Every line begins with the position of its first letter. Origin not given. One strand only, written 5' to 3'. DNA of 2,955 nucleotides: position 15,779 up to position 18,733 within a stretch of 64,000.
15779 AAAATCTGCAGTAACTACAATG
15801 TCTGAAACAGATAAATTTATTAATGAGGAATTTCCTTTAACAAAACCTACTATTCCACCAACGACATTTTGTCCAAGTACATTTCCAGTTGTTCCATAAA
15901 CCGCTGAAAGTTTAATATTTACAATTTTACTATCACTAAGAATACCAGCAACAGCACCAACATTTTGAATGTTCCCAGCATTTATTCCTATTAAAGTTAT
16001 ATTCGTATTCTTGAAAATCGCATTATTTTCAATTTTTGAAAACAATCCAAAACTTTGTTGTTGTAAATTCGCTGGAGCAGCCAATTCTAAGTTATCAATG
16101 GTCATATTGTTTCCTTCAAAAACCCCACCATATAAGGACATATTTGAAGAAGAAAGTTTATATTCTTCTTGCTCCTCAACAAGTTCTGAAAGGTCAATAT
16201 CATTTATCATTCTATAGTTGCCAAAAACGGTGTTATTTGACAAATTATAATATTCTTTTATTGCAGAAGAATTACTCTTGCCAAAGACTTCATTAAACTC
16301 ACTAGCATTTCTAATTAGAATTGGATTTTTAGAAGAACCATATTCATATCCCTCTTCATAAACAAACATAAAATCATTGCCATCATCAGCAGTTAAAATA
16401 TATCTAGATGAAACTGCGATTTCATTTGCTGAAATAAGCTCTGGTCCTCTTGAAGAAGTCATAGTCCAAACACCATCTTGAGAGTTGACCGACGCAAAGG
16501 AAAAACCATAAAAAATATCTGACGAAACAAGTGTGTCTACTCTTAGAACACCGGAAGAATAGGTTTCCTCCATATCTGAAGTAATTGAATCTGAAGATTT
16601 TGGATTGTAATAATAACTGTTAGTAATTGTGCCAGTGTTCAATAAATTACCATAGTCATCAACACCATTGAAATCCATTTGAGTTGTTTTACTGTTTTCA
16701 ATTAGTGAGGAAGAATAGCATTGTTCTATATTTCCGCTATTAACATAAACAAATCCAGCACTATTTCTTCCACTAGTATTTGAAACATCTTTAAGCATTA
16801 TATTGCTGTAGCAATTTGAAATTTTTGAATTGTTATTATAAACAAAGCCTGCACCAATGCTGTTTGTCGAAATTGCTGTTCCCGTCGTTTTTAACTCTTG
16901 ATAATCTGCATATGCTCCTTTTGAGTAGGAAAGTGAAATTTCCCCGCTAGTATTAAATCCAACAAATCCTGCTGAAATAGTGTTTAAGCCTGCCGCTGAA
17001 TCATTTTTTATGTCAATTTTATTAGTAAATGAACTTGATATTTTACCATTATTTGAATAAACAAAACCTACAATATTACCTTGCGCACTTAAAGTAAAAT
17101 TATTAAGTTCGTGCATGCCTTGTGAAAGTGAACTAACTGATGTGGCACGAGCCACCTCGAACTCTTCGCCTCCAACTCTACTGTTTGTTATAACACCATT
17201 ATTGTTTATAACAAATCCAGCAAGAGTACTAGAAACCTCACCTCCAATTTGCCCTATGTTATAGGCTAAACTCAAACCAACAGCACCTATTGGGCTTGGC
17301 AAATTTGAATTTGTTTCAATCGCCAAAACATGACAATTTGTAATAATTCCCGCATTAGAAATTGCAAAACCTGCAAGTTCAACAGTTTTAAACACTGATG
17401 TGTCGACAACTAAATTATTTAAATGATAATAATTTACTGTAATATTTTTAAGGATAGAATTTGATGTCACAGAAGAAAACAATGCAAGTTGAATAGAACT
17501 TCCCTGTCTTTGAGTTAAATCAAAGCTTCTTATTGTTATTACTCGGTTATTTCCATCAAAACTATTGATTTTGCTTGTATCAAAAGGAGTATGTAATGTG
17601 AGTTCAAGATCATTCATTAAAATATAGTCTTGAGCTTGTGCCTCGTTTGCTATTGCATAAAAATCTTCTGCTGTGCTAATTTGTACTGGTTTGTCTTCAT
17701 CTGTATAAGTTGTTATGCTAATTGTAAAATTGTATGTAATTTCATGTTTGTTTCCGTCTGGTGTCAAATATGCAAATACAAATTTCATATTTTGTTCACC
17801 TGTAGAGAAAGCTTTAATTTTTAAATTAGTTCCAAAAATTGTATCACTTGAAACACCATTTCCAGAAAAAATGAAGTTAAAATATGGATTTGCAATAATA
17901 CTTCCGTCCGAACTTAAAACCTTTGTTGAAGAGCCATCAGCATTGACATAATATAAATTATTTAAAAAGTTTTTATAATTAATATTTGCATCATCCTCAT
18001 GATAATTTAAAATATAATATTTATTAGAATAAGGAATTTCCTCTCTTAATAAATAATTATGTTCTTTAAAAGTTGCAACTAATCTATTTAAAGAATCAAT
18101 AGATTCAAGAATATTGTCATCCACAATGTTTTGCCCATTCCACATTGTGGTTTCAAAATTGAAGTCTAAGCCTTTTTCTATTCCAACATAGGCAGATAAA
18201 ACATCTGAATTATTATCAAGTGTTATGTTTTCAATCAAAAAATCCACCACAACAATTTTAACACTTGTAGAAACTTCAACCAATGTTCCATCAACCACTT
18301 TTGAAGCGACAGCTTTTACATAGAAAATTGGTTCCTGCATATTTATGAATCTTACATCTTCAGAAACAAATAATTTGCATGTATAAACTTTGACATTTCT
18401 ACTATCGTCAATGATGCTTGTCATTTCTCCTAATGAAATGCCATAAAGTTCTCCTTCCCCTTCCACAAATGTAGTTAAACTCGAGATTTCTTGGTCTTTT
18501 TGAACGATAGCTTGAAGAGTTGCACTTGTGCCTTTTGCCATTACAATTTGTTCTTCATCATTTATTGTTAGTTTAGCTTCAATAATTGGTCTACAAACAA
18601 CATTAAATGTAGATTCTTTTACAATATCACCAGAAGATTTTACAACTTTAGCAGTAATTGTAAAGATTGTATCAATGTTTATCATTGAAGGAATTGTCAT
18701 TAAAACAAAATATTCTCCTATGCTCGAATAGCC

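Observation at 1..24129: Tandem giant lipoprotein locus: one 18.1-kb ORF plus a paralog of at least 5.8 kb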

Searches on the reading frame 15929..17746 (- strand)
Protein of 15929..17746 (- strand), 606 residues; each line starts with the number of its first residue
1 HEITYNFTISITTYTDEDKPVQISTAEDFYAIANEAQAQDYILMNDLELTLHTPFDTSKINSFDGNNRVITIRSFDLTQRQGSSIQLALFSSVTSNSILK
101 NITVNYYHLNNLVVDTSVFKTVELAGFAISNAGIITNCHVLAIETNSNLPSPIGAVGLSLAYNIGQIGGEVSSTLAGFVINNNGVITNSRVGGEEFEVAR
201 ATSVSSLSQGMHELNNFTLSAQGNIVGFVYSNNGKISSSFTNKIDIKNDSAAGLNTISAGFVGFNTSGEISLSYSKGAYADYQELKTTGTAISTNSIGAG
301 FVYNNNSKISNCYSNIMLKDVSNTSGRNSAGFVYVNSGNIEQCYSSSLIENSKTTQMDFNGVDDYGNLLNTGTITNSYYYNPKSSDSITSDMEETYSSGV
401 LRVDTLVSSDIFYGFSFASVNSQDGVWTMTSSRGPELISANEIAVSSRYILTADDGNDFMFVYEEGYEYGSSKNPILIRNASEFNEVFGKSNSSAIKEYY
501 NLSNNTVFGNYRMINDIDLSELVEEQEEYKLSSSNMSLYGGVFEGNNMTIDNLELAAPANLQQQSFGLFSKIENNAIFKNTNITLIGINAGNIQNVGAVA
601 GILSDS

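Call 45: find_related_loci(query=A2, collection=genome_contigs, flank=10000)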
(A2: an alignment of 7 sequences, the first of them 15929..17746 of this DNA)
Query A2 (606 aa) in genome_contigs; peptide patterns used: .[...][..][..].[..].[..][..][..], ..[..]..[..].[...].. (x = any residue, [..] = any of these).
56 stretches matched a pattern; 30 encode a relative of the query (tblastn E <= 1e-3); 29 distinct loci.
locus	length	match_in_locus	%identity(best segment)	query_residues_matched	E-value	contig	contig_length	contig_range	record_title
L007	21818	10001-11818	86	1-606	0e+0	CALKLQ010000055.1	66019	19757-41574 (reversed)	MAG TPA_asm: uncultured Clostridia bacterium isolate ERR911987_bin.81_CONCOCT_v1.1_MAG genome assembly, contig: ERZ82470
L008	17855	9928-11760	57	1-606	0e+0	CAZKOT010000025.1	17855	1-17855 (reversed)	MAG TPA_asm: uncultured Christensenella sp. isolate SRP192927_co6_640 genome assembly, contig: NODE_7066_length_17855_co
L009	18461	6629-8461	55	1-606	0e+0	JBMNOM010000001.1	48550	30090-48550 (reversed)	MAG: Christensenellales bacterium isolate SBF912SR4HQ0011 scaffold_1324_c1, whole genome shotgun sequence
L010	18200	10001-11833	45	1-606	5e-149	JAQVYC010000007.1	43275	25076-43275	MAG: Clostridia bacterium isolate STF2_140 NODE_1721_length_43275_cov_10.796144_Sandtown_F2, whole genome shotgun sequen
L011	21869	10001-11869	44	3-606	1e-142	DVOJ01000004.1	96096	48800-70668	MAG TPA_asm: Candidatus Caccopulliclostridium gallistercoris isolate CHK186-9395 CHK186__C73202_L96096_ERR3414581, whole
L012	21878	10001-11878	45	3-606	4e-142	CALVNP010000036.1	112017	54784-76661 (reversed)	MAG: uncultured Clostridia bacterium isolate E07__bin144 genome assembly, contig: E07__k127_1558145, whole genome shotgu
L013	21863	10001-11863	44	3-603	2e-141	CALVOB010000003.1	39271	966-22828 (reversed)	MAG: uncultured Clostridia bacterium isolate E14__bin321 genome assembly, contig: E14__k127_4089762, whole genome shotgu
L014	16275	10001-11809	43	2-606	7e-133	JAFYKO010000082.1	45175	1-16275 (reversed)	MAG: Clostridia bacterium isolate RGIG7175 Water_buffalos_Cecum-1__c485797, whole genome shotgun sequence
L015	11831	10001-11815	41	1-606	3e-126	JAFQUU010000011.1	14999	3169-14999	MAG: Clostridia bacterium isolate RGIG2170 Goat_Colon.Co__c656831, whole genome shotgun sequence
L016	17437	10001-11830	41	5-606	1e-116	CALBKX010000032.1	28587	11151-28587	MAG TPA_asm: uncultured Clostridia bacterium isolate SRR1747034_bin.76_CONCOCT_v1.1_MAG genome assembly, contig: ERZ8082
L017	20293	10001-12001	37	7-606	6e-104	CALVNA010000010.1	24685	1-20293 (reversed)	MAG: uncultured Clostridia bacterium isolate BRZ_DN__bin10 genome assembly, contig: BRZ_DN__NODE_2384_length_24685_cov_5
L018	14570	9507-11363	37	5-606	3e-103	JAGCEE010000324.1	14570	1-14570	MAG: Clostridia bacterium isolate RGIG9710 Yak_Omasum-3__c1558523, whole genome shotgun sequence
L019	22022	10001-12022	37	7-606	1e-102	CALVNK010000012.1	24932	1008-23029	MAG: uncultured Clostridia bacterium isolate BRZ_B__bin17 genome assembly, contig: BRZ_B__NODE_2535_length_24932_cov_4.9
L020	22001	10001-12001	37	7-606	6e-101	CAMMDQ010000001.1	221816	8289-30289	MAG: uncultured Firmicutes bacterium isolate ERR4968606_bin.18_MetaWRAP_v1.1_MAG genome assembly, contig: NODE_34_length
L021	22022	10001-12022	36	7-606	2e-99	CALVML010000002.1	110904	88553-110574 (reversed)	MAG: uncultured Clostridia bacterium isolate BRZ_ES__bin41 genome assembly, contig: BRZ_ES__NODE_301_length_110904_cov_7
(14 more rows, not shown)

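Call 54: predict_structure(alignment_id=A2)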
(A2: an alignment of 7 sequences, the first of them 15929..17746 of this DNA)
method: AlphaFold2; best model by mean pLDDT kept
length: 606 residues; sequences in the alignment: 7
mean_pLDDT: 69.8   pTM: 0.65
mean pLDDT of the five models: 69.8, 68.7, 68.2, 63.8, 61.1
residues with pLDDT >= 90: 132; 70-90: 199; 50-70: 150; < 50: 125
segments of 3 or more residues with pLDDT < 50: 1-17, 165-168, 203-207, 281-290, 354-356, 385-397, 406-452, 454-467, 523-531
pLDDT, mean of each block of 10 residues (from residue 1): 31 44 92 91 88 94 86 82 87 93 83 83 96 91 73 80 59 94 90 73 50 84 94 90 88 78 95 77 42 82 94 80 66 90 76 58 77 78 48 48 49 34 27 24 33 44 47 62 67 56 71 67 45 67 64 59 67 73 62 66 65
secondary structure, 60 per line:
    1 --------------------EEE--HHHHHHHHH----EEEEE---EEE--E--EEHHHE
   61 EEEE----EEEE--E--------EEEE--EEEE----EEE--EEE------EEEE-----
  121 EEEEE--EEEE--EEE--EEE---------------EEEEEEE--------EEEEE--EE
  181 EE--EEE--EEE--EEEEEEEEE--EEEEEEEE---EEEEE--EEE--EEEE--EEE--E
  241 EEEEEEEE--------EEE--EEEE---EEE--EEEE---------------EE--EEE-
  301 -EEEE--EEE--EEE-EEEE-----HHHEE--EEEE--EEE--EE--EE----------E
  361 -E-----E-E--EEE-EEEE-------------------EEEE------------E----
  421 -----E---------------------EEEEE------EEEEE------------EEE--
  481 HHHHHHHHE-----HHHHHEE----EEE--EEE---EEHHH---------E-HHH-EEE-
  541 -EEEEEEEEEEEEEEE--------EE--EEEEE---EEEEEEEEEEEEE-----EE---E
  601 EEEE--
elements in order: E21-23 H26-34 E39-43 E47-49 E60-64 E69-72 E84-87 E90-93 E98-100 E103-105 E112-115 E121-125 E128-131 E134-136 E139-141 E157-163 E172-176 E179-182 E185-187 E190-192 E195-203 E206-213 E217-221 E224-226 E229-232 E235-237 E240-248 E257-259 E262-265 E269-271 E274-277 E297-299 E302-305 E308-310 E313-315 E317-320 E333-336 E339-341 E373-375 E377-380 E400-403 E448-452 E459-463 E476-478 H481-488 H495-499 E506-508 E511-513 E537-539 E542-556 E569-573 E577-589 E600-604
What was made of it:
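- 14534..17698 (-): Most conserved core, aa ~2111-3165: two beta-helix modules (2111-2535 and 2566-3165). AF2 beta-helix model of aa 2095-2700 (call 54).
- On GLUG motif family (Pfam PF07581): AF2 model of aa 2095-2700 (call 54).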

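Call 57: fold_search(model_id=the predicted structure, library=pdb)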
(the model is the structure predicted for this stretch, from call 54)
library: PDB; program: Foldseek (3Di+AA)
matches with E <= 10: 214; with E <= 0.001: 1
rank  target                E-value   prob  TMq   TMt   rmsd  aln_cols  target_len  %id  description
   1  5gkq_A                4.6e-04  0.77  0.18  0.16  21.3       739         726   10  Structure of PL6 family alginate lyase AlyGC mutant-R241A (released 2017-02-08)
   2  7xzd_A                6.7e-03  0.51  0.18  0.23  22.8       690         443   10  Mutant (F179A) of the N-terminal domain of fucoidan lyase FdlA (released 2022-09-28)
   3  3n6z                  8.0e-03  0.99  0.23  0.37  12.6       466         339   10  Crystal structure of a putative immunoglobulin A1 protease (BACOVA_03286) from Bacteroides ovatus at 1.30 A resolution (released 2010-07-21)
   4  8bwk_A                1.1e-02  0.33  0.18  0.16  21.3       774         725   11  Metagenomic derived PL6 alginate lyase (released 2023-12-20)
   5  7xzb_A                1.2e-02  0.41  0.19  0.24  23.9       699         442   10  Mutant (Y242A) of the N-terminal domain of fucoidan lyase FdlA (released 2022-09-28)
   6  7xzc_A                1.2e-02  0.33  0.16  0.20  22.8       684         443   10  Mutant (R240A) of the N-terminal domain of fucoidan lyase FdlA (released 2022-09-28)
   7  8bwk_C                1.2e-02  0.13  0.12  0.11  21.5       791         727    9  Metagenomic derived PL6 alginate lyase (released 2023-12-20)
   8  6xja_P                1.3e-02  1.00  0.29  0.15   7.2       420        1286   11  Streptococcus Pneumoniae IgA1 Protease with IgA1 substrate (released 2021-01-20)
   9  7xzc_B                2.2e-02  0.23  0.16  0.20  22.3       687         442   10  Mutant (R240A) of the N-terminal domain of fucoidan lyase FdlA (released 2022-09-28)
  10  7xzd_B                2.8e-02  0.20  0.16  0.20  22.4       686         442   10  Mutant (F179A) of the N-terminal domain of fucoidan lyase FdlA (released 2022-09-28)
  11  8bwk_B                3.5e-02  0.15  0.15  0.13  23.6       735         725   11  Metagenomic derived PL6 alginate lyase (released 2023-12-20)
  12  6a40_A                3.7e-02  0.21  0.16  0.19  23.4       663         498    9  complex structure of Alginate lyase AlyF-OU02 with G4 (released 2019-05-01)
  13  7o7t                  3.9e-02  0.20  0.18  0.16  22.2       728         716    9  Structure of the PL6 family alginate lyase Patl3640 from Pseudoalteromonas atlantica T6c in complex with 4-deoxy-L-eryth (released 2021-07-28)
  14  7xz9_A                4.4e-02  0.30  0.18  0.24  20.9       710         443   10  Mutant (E236A) of the N-terminal domain of fucoidan lyase FdlA (released 2022-09-28)
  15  9ozl_A                4.8e-02  0.16  0.13  0.19  16.7       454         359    9  Crystal structure of the polysaccharide lyase RbmB from Vibrio cholerae (released 2026-03-11)
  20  5nxk_A                1.2e-01  0.80  0.25  0.41   8.9       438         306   12  L. reuteri 53608 SRRP (released 2018-03-21)
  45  5nxk_B                3.6e-01  0.60  0.25  0.41   8.4       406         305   12  L. reuteri 53608 SRRP (released 2018-03-21)
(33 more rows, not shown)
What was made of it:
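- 14534..17698 (-): Foldseek to IgA1 protease 6xja, 3n6z and SRRP 5nxk (call 57).
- On GLUG motif family (Pfam PF07581): Foldseek probability is 1.00 to 6xja_P and 0.99 to 3n6z (call 57).
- Closest known: GLUG-motif beta-helix domains. Same: Foldseek probability is 0.99-1.00 (call 57).
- Closest known: Serine-rich repeat protein. Same: Both involve a beta-solenoid surface module of a gut Firmicute, used there for adhesion (Foldseek probability 0.6-0.8; call 57).
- The beta-helix model matches S. pneumoniae IgA1 protease (probability 1.00), BACOVA_03286 (0.99) and the L. reuteri SRRP adhesin (0.80) (calls 54, 57). Foldseek also matches polysaccharide lyases (call 57). The lowest Foldseek E-values are to PL6 alginate lyase, fucoidan lyase and pectate lyase/pectin methylesterase folds (call 57). 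The highest-probability structural matches are to non-catalytic beta-helices: the IgA1 protease N-terminal domain and the SRRP binding region (call 57).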

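Call 58: find_homologous_proteins(query=A2, max_evalue=1e-10)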
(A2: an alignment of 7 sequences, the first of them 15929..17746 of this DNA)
Query A2 (7 sequences) (606 aa, profile of the alignment): 6 proteins with E <= 1e-10 among 8000 candidates.
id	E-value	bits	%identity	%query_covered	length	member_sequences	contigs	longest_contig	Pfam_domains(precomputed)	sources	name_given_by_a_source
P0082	7.6e-145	502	38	100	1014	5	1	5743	-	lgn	-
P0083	7.4e-100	353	55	44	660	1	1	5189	-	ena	-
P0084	6.2e-94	334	44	53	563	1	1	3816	-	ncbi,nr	ncbi:MAG: hypothetical protein IJA69_04790 [Clostridia bacterium]|nr:hypothetical protein [Clostridi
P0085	1.1e-86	310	31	100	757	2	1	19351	PF07581.18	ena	-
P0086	2.9e-72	262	46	43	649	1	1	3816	-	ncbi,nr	ncbi:MAG: hypothetical protein IJA69_04795, partial [Clostridia bacterium]|nr:hypothetical protein [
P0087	6.0e-11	60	26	31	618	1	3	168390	PF07581.18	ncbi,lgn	-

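Call 61: search_solved_structures(query=A2, max_evalue=1)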
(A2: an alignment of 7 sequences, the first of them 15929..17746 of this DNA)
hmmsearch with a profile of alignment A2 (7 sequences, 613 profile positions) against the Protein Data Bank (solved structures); distinct sequences matched with E-value up to 1: 0.

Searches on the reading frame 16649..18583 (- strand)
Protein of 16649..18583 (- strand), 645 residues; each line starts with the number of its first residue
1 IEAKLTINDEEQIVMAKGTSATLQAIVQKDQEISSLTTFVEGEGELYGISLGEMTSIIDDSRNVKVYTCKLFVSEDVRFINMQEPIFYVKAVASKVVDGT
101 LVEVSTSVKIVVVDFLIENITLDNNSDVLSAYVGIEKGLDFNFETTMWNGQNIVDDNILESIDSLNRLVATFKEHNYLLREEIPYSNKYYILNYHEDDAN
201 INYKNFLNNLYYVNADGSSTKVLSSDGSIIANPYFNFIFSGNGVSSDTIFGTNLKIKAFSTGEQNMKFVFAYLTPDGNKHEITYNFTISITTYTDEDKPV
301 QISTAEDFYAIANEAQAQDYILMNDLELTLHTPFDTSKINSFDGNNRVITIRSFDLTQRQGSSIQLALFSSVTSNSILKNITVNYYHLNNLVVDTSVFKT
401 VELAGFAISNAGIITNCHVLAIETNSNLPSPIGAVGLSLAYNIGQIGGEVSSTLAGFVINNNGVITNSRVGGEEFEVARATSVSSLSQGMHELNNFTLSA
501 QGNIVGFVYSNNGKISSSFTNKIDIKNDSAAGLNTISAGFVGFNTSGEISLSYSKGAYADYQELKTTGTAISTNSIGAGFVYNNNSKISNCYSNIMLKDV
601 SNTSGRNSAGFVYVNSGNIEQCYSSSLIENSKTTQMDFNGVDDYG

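Call 22: search_protein_families(library=pfam, proteins=[window:16649-18583:-], max_evalue=5)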
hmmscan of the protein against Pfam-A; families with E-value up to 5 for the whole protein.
window:16649-18583:- (645 aa): 1 family
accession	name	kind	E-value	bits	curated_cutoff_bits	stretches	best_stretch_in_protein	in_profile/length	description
PF13365.12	Trypsin_2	-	0.0012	20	27.6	1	405-428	3-27/144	Trypsin-like peptidase domain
